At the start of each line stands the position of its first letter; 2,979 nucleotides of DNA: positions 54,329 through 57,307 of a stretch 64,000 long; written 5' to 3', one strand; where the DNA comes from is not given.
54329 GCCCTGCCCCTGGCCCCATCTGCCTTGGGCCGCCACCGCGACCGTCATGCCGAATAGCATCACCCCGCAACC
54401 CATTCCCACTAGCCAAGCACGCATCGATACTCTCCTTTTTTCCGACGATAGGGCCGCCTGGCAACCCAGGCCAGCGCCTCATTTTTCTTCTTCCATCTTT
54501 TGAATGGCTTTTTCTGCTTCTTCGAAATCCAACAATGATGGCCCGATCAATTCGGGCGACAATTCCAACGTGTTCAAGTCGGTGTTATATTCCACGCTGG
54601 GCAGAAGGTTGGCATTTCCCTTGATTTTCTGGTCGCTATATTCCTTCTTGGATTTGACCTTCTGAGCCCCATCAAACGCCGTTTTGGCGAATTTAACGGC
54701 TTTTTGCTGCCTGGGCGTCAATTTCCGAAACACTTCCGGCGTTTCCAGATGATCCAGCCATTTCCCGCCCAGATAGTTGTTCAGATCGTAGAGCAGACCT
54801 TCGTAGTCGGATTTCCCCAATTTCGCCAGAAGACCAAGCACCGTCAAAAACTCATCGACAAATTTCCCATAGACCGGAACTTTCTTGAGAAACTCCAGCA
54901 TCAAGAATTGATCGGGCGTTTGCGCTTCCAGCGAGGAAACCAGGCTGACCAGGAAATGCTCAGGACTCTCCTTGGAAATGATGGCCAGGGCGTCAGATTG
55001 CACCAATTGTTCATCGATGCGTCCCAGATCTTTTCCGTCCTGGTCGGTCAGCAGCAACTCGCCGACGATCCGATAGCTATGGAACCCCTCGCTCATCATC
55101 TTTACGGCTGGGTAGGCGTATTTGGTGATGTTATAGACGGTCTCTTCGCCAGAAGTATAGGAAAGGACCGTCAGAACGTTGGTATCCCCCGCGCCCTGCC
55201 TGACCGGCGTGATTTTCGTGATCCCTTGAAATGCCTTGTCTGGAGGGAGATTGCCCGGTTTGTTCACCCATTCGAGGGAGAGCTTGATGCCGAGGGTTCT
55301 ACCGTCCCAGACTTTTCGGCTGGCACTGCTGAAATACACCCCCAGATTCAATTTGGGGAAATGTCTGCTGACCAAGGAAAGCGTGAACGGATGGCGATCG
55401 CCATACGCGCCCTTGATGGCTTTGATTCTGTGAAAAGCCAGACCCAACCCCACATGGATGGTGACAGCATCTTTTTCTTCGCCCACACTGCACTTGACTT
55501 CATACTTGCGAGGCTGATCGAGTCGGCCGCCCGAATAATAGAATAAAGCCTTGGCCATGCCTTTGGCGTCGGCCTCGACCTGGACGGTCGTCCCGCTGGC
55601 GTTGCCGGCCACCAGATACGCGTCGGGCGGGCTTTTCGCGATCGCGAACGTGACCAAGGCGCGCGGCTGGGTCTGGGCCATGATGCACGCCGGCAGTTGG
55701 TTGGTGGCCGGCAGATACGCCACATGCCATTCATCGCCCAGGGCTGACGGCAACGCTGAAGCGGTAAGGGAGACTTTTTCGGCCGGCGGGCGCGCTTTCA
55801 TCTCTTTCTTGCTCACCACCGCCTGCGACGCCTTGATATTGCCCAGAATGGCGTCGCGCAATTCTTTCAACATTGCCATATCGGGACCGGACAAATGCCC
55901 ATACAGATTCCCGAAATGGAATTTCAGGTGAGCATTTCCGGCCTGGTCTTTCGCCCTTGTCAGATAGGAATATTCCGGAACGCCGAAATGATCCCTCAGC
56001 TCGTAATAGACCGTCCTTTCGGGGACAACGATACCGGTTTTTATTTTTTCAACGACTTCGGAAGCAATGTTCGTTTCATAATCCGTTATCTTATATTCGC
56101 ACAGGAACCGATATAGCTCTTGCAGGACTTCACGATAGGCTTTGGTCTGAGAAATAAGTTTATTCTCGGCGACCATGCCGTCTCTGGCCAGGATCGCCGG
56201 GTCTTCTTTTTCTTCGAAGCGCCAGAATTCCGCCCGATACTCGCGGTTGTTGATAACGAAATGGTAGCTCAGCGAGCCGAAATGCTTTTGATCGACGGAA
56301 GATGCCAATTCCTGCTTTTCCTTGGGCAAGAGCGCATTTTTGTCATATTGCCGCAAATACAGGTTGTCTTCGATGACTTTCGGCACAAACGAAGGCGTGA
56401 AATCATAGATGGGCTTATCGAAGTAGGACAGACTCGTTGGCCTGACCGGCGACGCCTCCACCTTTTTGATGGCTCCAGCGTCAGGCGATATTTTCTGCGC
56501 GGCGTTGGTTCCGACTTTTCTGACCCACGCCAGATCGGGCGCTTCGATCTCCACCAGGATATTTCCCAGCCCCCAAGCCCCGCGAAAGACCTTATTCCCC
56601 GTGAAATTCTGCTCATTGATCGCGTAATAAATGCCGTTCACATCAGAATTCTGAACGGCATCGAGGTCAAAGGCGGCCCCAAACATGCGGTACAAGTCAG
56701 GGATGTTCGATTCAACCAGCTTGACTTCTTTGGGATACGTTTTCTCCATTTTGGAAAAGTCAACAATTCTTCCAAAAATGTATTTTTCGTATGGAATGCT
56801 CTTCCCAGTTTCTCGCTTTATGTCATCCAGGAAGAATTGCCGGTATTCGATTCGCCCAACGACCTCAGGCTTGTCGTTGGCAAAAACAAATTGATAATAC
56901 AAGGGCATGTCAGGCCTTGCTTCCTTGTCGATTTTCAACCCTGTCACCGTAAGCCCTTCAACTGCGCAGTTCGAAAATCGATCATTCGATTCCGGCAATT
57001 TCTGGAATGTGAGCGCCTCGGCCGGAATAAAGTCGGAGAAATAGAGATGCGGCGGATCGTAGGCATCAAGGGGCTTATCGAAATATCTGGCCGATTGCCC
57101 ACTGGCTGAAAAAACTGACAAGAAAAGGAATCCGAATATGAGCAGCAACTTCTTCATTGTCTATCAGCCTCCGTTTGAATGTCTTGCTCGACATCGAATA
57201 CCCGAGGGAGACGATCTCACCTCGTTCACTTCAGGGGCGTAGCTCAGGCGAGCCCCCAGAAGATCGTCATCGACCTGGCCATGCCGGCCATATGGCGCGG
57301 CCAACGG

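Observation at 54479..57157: Single-gene low-GC island (~45% GC in a ~70% GC genome) encoding an 892-aa secreted protein with a Bacteroidota-style signal peptide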

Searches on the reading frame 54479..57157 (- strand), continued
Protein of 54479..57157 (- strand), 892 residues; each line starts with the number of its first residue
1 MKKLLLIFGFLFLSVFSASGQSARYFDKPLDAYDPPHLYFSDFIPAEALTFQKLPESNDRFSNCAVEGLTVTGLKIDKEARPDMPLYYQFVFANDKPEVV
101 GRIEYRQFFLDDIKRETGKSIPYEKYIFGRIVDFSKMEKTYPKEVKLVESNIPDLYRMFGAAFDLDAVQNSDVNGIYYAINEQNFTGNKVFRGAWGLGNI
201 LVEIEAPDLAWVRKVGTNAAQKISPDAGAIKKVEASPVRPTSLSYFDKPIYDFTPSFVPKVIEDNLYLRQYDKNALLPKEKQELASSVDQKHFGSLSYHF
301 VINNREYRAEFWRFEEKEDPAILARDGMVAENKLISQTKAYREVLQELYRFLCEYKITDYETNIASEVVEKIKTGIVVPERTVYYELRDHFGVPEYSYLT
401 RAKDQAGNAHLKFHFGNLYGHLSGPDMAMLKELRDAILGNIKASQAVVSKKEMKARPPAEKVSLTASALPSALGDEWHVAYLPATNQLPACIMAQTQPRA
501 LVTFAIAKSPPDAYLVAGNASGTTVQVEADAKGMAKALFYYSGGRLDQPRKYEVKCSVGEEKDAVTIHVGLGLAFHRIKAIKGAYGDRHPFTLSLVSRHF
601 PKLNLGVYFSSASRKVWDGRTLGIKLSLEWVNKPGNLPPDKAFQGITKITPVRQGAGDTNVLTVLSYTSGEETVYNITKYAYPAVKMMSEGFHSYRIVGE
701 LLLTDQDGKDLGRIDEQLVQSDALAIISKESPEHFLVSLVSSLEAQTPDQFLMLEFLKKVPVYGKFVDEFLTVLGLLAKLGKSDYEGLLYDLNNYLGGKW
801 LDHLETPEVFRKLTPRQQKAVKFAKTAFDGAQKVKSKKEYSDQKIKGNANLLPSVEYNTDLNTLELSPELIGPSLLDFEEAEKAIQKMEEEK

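Call 97: find_related_loci(query=A2, collection=viral_contigs, flank=5000)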
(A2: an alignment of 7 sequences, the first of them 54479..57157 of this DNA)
Query A2 (892 aa) in viral_contigs; peptide patterns used: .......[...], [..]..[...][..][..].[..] (x = any residue, [..] = any of these).
108 stretches matched a pattern, but none encodes a relative of the query by tblastn (E <= 1e-3).

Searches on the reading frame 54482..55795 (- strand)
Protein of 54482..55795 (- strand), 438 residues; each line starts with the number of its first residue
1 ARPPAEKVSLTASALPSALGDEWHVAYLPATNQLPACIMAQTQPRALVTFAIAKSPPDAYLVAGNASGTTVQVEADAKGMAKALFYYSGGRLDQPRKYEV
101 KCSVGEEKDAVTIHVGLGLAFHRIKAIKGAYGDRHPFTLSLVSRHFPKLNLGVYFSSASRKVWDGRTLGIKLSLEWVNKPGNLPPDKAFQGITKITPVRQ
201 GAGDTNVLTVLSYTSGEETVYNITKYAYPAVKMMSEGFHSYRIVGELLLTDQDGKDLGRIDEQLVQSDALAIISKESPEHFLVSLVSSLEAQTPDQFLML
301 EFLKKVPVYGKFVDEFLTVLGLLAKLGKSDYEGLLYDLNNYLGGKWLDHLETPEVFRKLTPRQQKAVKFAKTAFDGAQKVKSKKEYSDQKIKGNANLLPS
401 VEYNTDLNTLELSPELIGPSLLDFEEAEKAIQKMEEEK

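Call 56: predict_structure(alignment_id=A4)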
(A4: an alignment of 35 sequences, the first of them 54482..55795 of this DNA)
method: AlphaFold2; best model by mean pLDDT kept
length: 438 residues; sequences in the alignment: 35
mean_pLDDT: 84.4   pTM: 0.65
mean pLDDT of the five models: 84.4, 83.9, 82.6, 81.0, 77.2
residues with pLDDT >= 90: 242; 70-90: 124; 50-70: 40; < 50: 32
segments of 3 or more residues with pLDDT < 50: 280-282, 396-424
pLDDT, mean of each block of 10 residues (from residue 1): 78 94 93 98 98 96 98 98 98 96 97 98 86 90 95 95 97 95 94 90 80 94 93 92 98 95 96 72 56 70 76 78 72 75 85 90 86 83 76 52 42 38 58 71
secondary structure, 60 per line:
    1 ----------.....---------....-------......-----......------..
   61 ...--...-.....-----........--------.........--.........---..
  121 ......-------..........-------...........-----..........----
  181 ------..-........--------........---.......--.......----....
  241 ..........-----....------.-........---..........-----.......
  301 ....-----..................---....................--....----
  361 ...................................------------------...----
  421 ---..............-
elements in order: E11-15 E25-28 E36-41 E47-52 E59-63 E66-68 E70-74 E80-87 E96-104 E107-115 E119-126 E134-143 H151-161 E167-176 E190-197 E206-213 E220-223 E226-232 E237-250 E256-259 E268-275 H279-288 H294-304 H310-327 H331-350 H353-356 H361-395 H424-437

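Call 72: search_protein_families(library=pfam, alignment_id=A4, max_evalue=0.01)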
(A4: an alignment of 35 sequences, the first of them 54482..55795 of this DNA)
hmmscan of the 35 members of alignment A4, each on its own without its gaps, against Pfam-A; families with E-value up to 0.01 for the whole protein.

A. member 1, window:54482-55795:- (438 aa): 0 families

B. families by the number of members that match (of 35 scanned): 46 families (the first 25 are shown)
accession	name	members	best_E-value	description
PF02369.22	Big_1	2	1.5e-11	Bacterial Ig-like domain (group 1)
PF18962.6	Por_Secre_tail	2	3.3e-10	Secretion system C-terminal sorting domain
PF25174.1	Beta-prop_THOC3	1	6.1e-40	THOC3 beta-propeller domain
PF00400.38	WD40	1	1.4e-32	WD domain, G-beta repeat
PF25175.1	Beta-prop_WDR5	1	4.6e-32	WDR5 beta-propeller domain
PF25173.1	Beta-prop_WDR3_1st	1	7.2e-30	WDR3 first beta-propeller domain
PF24805.1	EIF3I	1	1.9e-24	EIF3I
PF24817.1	WD40_WDHD1_1st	1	6.2e-23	WDHD1 first WD40 domain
PF24814.1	WD40_Prp19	1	2.1e-20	Prp19 WD40 domain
PF24796.1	WDR55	1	3.9e-19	WDR55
PF24807.1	WD40_CDC20-Fz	1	1.4e-18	CDC20/Fizzy WD40 domain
PF23381.1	Beta-prop_IFT122_1st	1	1.1e-17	IFT122 first beta-propeller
PF23414.1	Beta-prop_EML_2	1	3e-16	Echinoderm microtubule-associated protein second beta-propeller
PF25168.1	Beta-prop_WDR36-Utp21_2nd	1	3.5e-16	WDR36/Utp21 second beta-propeller domain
PF25172.1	Beta-prop_WDR3_2nd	1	2.8e-15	WDR3 second beta-propeller domain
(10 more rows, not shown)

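Call 78: search_solved_structures(query=A4, max_evalue=1)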
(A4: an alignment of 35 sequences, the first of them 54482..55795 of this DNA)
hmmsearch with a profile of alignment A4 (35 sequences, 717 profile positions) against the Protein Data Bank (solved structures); distinct sequences matched with E-value up to 1: 1.
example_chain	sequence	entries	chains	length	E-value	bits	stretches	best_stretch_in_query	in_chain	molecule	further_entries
2crq_A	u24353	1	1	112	0.54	12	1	155-203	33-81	mitochondrial translational initiation factor 3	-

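Call 102: fold_search(model_id=the predicted structure, library=viral)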
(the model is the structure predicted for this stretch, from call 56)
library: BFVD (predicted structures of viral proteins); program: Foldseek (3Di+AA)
matches with E <= 10: 694; with E <= 0.001: 55
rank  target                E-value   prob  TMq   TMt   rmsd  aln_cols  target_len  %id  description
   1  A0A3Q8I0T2            2.0e-07  1.00  0.26  0.36   9.8       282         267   13  (no name in the UniProt tables at hand)
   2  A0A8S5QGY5            4.3e-06  1.00  0.19  0.23  22.3       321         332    8  BACON domain-containing protein [Myoviridae sp. ctgpD8]
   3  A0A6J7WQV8            5.7e-06  1.00  0.19  0.09  12.7       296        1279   10  Uncharacterized protein [uncultured Caudovirales phage]
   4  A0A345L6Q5            2.1e-05  0.98  0.18  0.18  17.5       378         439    8  Uncharacterized protein [Serratia phage Scapp]
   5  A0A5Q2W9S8            2.6e-05  0.96  0.16  0.17  41.1       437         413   10  (no name in the UniProt tables at hand)
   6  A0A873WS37            3.6e-05  0.96  0.18  0.19  25.1       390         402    9  Uncharacterized protein [Providencia phage PSTCR5]
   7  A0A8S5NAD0            4.5e-05  0.99  0.18  0.14  14.5       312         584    9  Uncharacterized protein (Fragment) [Siphoviridae sp. ctjd446]
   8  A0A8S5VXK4            4.7e-05  1.00  0.23  0.26   9.0       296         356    9  (no name in the UniProt tables at hand)
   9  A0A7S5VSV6            5.0e-05  1.00  0.20  0.19  10.5       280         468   11  (no name in the UniProt tables at hand)
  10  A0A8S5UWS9            5.0e-05  0.97  0.18  0.09  26.8       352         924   14  Uncharacterized protein [Siphoviridae sp. ctzO58]
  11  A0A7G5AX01            6.6e-05  0.84  0.12  0.12  27.2       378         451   10  MC002L [Molluscum contagiosum virus subtype 1]
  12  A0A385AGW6            7.8e-05  0.99  0.19  0.10  11.6       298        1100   12  Tail protein [Methanobacterium virus Drs3]
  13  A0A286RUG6            8.7e-05  0.94  0.15  0.11  13.9       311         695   10  Envelope glycoprotein C [Beluga whale alphaherpesvirus 1]
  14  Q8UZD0                1.3e-04  0.99  0.19  0.30  11.4       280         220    8  BARF1 [Macacine gammaherpesvirus 4]
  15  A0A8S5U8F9            1.4e-04  0.57  0.13  0.14  21.1       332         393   10  Clumping factor [Siphoviridae sp. ct9j27]
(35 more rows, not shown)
